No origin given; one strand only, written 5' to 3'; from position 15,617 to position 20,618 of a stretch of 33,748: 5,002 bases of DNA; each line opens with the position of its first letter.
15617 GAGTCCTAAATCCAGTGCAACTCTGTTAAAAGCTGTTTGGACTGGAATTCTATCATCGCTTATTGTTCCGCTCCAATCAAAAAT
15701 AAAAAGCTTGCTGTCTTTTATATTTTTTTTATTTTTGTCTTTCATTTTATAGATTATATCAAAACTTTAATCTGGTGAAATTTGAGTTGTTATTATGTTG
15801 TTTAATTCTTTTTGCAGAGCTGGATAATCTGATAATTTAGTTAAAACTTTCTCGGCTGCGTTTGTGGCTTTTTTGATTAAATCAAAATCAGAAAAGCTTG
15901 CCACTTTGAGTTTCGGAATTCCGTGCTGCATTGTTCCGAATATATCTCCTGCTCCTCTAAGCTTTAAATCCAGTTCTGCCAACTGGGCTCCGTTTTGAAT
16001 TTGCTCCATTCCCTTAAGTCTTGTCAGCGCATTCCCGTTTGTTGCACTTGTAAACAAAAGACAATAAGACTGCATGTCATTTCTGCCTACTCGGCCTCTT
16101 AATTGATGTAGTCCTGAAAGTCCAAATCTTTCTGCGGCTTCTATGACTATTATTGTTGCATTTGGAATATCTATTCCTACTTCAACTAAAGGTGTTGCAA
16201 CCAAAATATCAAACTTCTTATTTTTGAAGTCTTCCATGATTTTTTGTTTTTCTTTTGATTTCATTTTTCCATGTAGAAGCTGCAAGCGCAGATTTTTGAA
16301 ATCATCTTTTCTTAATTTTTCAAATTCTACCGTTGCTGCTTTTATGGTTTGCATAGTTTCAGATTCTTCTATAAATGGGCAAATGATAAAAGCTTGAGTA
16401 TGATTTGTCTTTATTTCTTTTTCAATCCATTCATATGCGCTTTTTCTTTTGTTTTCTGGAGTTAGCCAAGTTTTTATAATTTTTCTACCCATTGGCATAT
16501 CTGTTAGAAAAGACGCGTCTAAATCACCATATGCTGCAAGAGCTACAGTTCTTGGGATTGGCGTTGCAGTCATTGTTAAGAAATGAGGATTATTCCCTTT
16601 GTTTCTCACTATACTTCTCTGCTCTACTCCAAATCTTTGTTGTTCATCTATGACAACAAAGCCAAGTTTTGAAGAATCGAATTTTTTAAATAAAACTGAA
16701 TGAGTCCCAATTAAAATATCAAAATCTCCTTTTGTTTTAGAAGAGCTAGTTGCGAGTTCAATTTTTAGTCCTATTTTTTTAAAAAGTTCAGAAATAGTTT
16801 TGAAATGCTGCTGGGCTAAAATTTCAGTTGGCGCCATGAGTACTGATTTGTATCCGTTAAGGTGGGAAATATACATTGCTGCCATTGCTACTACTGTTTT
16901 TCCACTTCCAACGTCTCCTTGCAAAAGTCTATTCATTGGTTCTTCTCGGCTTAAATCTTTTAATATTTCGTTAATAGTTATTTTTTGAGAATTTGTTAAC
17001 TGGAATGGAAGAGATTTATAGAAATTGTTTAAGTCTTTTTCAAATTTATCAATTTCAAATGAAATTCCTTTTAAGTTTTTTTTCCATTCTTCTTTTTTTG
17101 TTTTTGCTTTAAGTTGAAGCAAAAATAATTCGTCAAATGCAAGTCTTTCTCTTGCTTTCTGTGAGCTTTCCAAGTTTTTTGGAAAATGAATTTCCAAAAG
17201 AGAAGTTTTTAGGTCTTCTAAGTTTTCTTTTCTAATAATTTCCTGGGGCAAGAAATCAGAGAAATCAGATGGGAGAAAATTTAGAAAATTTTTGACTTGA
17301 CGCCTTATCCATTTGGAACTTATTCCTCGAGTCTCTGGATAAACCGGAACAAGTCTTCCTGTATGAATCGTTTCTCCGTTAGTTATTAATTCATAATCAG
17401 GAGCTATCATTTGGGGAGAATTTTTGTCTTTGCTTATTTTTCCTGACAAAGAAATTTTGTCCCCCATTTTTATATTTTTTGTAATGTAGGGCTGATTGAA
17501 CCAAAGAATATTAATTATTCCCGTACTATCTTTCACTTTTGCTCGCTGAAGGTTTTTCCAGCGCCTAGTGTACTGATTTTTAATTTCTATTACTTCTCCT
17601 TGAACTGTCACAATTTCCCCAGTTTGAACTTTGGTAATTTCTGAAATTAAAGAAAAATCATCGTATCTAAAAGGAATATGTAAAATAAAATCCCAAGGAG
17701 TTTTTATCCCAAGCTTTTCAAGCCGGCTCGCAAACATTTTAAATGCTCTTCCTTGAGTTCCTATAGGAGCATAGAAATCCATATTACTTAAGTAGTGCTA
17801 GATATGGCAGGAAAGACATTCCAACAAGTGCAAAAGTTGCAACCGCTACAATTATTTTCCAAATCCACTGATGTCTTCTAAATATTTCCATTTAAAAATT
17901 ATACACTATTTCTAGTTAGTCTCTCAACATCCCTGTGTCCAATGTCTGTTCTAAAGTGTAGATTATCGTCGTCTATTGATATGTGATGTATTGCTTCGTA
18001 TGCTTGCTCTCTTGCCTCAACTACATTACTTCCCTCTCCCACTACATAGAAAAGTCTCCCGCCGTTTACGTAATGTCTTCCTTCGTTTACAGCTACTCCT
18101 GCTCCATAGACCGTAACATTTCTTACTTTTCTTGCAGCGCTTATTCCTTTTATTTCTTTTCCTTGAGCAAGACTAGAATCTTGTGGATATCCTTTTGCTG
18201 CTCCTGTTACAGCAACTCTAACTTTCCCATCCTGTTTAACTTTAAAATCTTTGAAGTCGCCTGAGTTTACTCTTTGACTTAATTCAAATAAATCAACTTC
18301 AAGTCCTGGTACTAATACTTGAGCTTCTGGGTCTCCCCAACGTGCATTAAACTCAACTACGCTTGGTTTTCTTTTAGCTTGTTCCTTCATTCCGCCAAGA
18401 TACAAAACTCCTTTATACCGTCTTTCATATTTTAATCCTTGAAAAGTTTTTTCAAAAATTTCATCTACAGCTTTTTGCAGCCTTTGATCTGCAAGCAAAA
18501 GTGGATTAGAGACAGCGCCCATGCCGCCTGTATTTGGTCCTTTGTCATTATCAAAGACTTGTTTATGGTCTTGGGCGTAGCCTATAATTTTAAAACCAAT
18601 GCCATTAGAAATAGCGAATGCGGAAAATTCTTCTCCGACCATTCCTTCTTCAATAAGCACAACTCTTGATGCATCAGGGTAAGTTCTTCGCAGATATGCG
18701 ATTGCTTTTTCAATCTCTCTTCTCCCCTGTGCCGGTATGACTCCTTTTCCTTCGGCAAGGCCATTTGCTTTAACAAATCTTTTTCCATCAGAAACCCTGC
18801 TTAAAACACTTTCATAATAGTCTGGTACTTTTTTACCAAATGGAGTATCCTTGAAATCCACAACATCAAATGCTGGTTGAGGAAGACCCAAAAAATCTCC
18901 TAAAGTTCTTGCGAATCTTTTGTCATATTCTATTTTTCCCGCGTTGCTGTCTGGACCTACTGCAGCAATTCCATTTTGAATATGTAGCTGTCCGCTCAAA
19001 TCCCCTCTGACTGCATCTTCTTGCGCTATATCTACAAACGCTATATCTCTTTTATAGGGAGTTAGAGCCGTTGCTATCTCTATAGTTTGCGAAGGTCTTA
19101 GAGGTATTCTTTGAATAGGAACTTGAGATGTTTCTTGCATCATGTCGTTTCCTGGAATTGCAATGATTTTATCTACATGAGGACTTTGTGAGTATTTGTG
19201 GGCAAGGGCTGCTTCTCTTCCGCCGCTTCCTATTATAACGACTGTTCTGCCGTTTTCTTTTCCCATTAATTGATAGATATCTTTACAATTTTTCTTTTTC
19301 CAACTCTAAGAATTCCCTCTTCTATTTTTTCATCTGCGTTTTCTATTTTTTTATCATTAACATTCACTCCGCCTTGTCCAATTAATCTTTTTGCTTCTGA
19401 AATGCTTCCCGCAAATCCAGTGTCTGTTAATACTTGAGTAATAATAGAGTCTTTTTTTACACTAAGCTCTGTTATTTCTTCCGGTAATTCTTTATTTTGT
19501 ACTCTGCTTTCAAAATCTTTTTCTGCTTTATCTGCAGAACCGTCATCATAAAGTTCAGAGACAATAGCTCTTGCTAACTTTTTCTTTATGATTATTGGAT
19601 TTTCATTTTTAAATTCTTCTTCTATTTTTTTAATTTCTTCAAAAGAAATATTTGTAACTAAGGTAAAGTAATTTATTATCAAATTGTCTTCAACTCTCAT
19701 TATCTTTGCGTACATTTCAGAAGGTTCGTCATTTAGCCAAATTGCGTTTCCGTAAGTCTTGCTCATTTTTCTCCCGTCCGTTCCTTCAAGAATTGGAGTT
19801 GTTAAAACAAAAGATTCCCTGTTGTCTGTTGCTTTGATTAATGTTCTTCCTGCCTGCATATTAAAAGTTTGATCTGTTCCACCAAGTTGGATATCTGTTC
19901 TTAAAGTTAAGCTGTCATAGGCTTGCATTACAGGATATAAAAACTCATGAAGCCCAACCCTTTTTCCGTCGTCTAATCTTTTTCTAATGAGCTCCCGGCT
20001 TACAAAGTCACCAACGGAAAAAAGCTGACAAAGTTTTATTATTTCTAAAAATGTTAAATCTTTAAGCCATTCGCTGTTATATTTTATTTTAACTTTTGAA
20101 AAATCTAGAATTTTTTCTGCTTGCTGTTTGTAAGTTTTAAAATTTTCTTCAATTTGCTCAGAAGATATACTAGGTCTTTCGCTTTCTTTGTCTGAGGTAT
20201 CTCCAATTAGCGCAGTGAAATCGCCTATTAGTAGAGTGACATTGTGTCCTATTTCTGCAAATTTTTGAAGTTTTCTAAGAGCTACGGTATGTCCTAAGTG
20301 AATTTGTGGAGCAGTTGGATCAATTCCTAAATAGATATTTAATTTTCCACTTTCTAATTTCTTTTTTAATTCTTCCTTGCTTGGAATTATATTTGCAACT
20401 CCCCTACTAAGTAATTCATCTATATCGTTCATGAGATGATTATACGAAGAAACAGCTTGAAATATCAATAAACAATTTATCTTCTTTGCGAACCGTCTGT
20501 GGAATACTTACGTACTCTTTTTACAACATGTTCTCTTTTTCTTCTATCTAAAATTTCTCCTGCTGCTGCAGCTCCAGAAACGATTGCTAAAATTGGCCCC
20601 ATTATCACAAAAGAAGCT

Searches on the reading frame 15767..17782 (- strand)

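Call 10: search_protein_families(library=pfam, proteins=[window:15767-17782:-], max_evalue=0.001)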
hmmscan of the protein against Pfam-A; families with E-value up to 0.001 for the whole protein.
window:15767-17782:- (671 aa): 8 families
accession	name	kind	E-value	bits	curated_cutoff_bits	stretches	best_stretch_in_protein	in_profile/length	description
PF00270.35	DEAD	-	3.1e-25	89.3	26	1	264-413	2-164/167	DEAD/DEAH box helicase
PF00271.37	Helicase_C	-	3.4e-20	72.8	23.5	1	451-568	4-109/110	Helicase conserved C-terminal domain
PF17191.10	RecG_wedge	-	3.4e-19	69.4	23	1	21-166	16-158/162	RecG wedge domain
PF04851.21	ResIII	-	1.5e-12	48.1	22.5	1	261-408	3-162/164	Type III restriction enzyme, res subunit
PF01336.31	tRNA_anti-codon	-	6.4e-11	42.5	27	1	58-133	1-75/75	OB-fold nucleic acid binding domain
PF19833.4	RecG_dom3_C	-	4.6e-07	30.2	26.8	1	597-664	3-69/87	ATP-dependent DNA helicase RecG, domain 3, C-terminal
PF22590.2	Cas3-like_C_2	-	8.3e-07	29.7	27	1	477-569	9-105/106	CRISPR-associated nuclease/helicase Cas3, C-terminal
PF07517.20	SecA_DEAD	-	0.00011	22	24.6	1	291-349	99-157/290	SecA DEAD-like domain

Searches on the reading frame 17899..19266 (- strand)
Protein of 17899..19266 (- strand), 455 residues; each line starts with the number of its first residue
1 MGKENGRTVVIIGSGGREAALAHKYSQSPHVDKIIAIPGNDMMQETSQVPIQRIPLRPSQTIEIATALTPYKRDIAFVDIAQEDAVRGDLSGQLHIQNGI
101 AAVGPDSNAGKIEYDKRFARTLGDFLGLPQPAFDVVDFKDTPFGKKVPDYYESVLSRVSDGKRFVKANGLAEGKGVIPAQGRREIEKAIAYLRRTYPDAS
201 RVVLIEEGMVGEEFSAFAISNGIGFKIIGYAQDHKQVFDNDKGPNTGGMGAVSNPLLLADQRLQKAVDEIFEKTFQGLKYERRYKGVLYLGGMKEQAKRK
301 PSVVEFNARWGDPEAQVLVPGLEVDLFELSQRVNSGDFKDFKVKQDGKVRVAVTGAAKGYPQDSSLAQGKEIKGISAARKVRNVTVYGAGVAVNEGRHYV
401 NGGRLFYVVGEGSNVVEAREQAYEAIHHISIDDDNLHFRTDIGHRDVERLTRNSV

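Call 10: search_protein_families(library=pfam, proteins=[window:17899-19266:-], max_evalue=0.001)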
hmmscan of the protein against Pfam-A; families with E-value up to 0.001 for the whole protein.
window:17899-19266:- (455 aa): 3 families
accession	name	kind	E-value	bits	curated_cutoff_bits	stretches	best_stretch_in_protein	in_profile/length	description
PF01071.24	GARS_A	-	8.3e-41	140.4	27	1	149-315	27-194/194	Phosphoribosylglycinamide synthetase, ATP-grasp (A) domain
PF02843.22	GARS_C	-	8.2e-20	71.4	34.8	1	351-445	2-92/92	Phosphoribosylglycinamide synthetase, C domain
PF02844.21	GARS_N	-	1.1e-14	55.3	29.5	1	8-113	2-100/100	Phosphoribosylglycinamide synthetase, N domain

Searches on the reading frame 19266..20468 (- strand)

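Call 10: search_protein_families(library=pfam, proteins=[window:19266-20468:-], max_evalue=0.001)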
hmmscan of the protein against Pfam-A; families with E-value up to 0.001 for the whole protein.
window:19266-20468:- (400 aa): 3 families
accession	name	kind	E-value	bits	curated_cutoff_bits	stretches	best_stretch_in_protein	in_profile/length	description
PF00579.31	tRNA-synt_1b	-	3.8e-71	240.2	21.1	1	41-322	4-290/292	tRNA synthetases class I (W and Y)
PF01479.30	S4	-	3.6e-06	27.1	22.8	1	345-385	5-45/48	S4 domain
PF22421.1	SYY_C-terminal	-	2.7e-05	24.4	27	1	333-384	10-62/83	Tyrosine--tRNA ligase SYY-like C-terminal domain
